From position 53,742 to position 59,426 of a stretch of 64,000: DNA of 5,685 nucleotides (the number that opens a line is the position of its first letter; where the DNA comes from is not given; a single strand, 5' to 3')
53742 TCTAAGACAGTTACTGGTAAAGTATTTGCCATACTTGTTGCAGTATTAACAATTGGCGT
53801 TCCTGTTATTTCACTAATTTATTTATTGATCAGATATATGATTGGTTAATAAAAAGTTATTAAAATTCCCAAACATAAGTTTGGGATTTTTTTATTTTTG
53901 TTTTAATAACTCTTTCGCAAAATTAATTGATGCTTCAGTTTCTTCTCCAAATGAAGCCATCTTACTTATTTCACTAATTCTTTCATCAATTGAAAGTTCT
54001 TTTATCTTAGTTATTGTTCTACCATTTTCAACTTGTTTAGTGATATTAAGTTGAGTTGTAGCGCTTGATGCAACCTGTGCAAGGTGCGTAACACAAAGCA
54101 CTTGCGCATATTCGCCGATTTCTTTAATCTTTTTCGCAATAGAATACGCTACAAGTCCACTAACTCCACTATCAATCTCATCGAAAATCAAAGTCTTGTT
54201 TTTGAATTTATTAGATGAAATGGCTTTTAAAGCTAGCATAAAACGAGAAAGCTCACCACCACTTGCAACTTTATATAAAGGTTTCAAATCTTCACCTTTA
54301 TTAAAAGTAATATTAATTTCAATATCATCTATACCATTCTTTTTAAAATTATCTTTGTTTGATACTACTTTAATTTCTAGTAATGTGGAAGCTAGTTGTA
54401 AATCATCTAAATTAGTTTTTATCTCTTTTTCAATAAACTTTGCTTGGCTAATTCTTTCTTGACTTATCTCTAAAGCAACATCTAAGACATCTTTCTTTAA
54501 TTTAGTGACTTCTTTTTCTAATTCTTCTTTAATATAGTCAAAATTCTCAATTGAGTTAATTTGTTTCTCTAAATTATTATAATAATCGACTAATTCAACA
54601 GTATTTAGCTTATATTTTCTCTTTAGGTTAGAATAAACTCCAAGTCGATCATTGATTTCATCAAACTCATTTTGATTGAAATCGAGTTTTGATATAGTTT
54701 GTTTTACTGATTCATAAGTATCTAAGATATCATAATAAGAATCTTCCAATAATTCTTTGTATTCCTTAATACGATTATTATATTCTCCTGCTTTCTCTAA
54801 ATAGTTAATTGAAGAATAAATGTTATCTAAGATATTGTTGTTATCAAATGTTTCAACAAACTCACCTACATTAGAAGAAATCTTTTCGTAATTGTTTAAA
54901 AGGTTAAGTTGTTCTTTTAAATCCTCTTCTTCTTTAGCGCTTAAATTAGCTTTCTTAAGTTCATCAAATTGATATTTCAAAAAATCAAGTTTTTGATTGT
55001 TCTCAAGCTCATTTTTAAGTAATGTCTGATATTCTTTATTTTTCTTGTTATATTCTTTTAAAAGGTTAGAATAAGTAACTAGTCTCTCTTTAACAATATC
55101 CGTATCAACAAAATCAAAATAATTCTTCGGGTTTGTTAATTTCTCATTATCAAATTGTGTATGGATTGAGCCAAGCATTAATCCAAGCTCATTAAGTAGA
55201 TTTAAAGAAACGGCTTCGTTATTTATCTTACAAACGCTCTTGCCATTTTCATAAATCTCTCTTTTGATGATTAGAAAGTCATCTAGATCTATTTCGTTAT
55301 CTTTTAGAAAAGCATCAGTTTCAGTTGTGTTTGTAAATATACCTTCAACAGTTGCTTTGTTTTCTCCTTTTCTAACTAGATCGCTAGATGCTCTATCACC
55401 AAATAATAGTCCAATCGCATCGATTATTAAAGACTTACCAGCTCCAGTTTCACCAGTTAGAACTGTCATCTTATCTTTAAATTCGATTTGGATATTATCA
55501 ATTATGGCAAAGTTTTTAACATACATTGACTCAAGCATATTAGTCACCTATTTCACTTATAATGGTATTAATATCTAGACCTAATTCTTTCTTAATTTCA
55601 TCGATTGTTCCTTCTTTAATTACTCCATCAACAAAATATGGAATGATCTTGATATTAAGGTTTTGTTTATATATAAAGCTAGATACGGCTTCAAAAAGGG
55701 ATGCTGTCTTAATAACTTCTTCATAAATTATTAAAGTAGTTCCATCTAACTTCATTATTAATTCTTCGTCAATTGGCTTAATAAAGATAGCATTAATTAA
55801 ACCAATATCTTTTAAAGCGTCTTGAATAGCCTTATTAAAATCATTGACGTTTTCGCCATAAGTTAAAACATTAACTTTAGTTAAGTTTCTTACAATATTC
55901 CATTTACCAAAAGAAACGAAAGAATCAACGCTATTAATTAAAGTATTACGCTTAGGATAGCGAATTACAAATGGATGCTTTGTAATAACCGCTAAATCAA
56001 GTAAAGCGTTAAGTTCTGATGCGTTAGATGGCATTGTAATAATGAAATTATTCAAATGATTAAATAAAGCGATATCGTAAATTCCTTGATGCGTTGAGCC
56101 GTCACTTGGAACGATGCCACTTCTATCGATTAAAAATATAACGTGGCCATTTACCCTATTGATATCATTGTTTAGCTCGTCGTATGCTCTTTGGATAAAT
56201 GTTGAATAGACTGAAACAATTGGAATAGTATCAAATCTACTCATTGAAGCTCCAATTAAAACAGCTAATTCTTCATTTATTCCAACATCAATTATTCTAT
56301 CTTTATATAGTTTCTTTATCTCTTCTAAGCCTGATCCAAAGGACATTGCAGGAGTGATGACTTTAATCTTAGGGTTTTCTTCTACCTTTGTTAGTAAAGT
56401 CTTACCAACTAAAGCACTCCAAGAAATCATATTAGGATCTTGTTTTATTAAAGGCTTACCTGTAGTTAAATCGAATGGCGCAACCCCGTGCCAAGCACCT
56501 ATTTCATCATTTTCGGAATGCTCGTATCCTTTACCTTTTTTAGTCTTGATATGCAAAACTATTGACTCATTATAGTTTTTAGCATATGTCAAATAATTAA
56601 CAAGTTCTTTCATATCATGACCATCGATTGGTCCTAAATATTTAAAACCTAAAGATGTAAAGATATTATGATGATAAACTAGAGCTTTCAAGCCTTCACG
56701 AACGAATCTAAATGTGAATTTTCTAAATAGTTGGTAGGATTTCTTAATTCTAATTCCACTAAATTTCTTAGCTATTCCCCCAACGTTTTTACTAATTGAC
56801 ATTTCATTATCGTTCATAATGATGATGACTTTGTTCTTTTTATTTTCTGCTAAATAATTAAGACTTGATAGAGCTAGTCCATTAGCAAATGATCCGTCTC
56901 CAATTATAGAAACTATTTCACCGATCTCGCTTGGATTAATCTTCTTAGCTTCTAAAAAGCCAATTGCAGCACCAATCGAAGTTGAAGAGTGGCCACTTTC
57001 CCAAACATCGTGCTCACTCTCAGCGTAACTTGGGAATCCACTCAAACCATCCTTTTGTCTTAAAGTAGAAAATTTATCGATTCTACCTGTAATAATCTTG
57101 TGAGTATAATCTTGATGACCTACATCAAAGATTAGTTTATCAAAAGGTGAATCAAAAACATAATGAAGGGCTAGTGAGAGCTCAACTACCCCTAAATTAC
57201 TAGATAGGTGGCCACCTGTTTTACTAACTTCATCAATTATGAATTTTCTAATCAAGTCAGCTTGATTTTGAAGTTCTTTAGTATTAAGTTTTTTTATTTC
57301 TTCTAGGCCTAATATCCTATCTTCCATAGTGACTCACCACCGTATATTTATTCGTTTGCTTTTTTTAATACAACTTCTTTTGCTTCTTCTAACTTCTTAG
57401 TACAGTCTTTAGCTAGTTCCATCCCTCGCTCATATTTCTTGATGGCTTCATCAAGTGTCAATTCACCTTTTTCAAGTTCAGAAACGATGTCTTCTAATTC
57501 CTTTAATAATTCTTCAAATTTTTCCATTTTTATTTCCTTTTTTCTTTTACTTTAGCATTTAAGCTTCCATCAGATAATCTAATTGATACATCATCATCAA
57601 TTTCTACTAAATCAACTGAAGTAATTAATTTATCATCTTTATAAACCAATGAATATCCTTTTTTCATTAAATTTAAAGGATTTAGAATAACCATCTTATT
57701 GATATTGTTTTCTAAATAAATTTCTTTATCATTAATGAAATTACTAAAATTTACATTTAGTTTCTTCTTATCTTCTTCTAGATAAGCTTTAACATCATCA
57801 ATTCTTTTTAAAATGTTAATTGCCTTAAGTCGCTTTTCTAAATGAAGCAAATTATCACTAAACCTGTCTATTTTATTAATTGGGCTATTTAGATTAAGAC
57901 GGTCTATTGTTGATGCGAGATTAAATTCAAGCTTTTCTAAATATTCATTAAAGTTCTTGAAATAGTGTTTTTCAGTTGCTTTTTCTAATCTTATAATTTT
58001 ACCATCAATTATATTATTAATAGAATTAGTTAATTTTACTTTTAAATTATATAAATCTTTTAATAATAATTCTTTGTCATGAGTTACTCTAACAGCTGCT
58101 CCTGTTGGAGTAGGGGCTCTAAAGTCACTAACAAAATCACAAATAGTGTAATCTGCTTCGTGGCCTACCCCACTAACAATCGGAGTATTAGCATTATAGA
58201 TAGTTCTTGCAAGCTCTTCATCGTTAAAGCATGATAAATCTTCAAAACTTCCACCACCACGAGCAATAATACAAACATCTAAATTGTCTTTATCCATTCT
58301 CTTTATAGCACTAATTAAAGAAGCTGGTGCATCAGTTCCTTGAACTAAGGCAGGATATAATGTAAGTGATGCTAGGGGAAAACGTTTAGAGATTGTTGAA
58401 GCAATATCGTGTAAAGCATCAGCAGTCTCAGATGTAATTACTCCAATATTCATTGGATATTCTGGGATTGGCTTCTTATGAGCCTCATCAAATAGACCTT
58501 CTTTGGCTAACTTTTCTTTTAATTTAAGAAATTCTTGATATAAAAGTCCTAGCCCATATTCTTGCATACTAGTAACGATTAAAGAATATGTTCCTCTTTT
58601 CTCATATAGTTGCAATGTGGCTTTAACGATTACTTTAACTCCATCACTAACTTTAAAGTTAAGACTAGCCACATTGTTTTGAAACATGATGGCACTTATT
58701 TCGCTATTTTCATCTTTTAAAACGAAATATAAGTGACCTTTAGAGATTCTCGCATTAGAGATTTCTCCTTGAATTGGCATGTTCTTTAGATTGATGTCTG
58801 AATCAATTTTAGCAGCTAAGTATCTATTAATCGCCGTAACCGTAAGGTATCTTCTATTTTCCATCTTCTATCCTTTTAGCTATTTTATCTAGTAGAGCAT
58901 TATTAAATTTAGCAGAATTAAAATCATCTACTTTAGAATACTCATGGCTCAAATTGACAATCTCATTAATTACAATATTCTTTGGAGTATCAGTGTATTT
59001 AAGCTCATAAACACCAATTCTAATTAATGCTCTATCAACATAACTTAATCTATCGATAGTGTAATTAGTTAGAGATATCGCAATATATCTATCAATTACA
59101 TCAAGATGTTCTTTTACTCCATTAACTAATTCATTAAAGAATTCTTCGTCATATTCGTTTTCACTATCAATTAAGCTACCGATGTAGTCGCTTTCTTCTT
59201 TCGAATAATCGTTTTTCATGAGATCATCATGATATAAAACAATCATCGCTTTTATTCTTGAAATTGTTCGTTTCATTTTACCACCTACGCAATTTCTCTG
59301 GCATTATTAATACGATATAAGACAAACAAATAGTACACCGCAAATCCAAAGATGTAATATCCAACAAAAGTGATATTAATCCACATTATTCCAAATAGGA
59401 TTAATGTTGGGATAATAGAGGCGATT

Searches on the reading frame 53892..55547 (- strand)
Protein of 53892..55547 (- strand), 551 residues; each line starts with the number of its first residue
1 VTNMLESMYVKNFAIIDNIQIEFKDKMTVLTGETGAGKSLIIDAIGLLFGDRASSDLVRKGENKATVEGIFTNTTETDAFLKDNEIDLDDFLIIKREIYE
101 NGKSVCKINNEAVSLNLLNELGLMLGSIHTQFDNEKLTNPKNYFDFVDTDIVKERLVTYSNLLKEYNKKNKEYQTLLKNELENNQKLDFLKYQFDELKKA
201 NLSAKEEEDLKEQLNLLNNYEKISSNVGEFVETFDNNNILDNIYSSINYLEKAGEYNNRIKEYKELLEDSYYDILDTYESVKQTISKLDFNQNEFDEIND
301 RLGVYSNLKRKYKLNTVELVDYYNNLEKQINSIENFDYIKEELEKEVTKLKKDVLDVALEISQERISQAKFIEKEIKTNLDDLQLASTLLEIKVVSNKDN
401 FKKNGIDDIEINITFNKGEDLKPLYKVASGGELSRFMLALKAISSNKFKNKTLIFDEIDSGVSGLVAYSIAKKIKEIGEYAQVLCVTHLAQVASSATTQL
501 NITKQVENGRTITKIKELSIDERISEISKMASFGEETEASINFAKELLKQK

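Call 88: search_protein_families(library=pfam, proteins=[window:53892-55547:-], max_evalue=0.00001)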
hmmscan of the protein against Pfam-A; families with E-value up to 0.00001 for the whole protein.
window:53892-55547:- (551 aa): 4 families
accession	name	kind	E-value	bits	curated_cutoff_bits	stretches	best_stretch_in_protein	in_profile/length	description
PF02463.25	SMC_N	-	7.5e-13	48.9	40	1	5-506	2-215/220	RecF/RecN/SMC N terminal domain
PF13175.12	AAA_15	-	2.1e-08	34.6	32.1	1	4-488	1-369/374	AAA ATPase domain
PF13555.12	AAA_29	-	1e-06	28.8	27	1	5-49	1-46/61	P-loop containing region of AAA domain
PF13476.12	AAA_23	-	3e-06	28.5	27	0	8-218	2-197/201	AAA domain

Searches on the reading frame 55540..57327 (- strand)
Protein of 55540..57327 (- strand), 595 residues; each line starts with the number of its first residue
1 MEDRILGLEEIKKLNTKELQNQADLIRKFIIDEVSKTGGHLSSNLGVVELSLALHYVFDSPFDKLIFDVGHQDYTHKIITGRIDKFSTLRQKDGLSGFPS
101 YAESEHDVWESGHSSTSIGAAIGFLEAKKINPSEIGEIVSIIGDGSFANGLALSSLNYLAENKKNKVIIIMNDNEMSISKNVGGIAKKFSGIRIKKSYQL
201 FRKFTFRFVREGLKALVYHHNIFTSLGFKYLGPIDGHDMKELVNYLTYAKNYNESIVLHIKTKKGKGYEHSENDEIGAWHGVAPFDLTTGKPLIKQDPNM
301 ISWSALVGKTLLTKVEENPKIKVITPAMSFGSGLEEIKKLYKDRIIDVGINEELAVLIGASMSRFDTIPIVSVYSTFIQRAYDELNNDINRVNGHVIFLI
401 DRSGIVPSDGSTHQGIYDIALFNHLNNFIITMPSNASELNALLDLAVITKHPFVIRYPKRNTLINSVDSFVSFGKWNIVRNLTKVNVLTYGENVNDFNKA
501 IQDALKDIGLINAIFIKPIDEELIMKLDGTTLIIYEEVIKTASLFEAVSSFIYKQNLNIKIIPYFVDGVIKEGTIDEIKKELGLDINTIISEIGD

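Call 88: search_protein_families(library=pfam, proteins=[window:55540-57327:-], max_evalue=0.00001)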
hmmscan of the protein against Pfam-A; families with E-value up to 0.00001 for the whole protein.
window:55540-57327:- (595 aa): 3 families
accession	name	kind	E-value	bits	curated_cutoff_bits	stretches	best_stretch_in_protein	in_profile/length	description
PF13292.11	DXP_synthase_N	-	2.3e-93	312.9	21.2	1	5-262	4-274/274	1-deoxy-D-xylulose-5-phosphate synthase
PF02779.29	Transket_pyr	-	3.6e-29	102.1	27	1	300-462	2-172/174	Transketolase, pyrimidine binding domain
PF02780.25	Transketolase_C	-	1.1e-10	41.9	25.9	1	474-589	1-124/124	Transketolase, C-terminal domain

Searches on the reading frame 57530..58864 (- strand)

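Call 88: search_protein_families(library=pfam, proteins=[window:57530-58864:-], max_evalue=0.00001)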
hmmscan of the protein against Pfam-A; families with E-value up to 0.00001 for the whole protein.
window:57530-58864:- (444 aa): 3 families
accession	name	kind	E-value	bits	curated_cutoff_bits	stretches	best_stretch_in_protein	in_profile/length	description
PF02601.20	Exonuc_VII_L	-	1.4e-86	291.3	35.9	1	124-438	1-315/315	Exonuclease VII, large subunit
PF13742.12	tRNA_anti_2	-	1.4e-25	89.8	27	1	7-101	1-95/95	OB-fold nucleic acid binding domain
PF01336.31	tRNA_anti-codon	-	4.1e-11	43.1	27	1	31-101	3-73/75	OB-fold nucleic acid binding domain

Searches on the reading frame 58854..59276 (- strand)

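Call 88: search_protein_families(library=pfam, proteins=[window:58854-59276:-], max_evalue=0.00001)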
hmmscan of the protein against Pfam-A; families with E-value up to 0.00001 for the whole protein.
window:58854-59276:- (140 aa): 1 family
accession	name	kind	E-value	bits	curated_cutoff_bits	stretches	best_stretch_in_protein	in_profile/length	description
PF01029.23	NusB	-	1.2e-26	94.2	23.1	1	6-134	3-133/133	NusB family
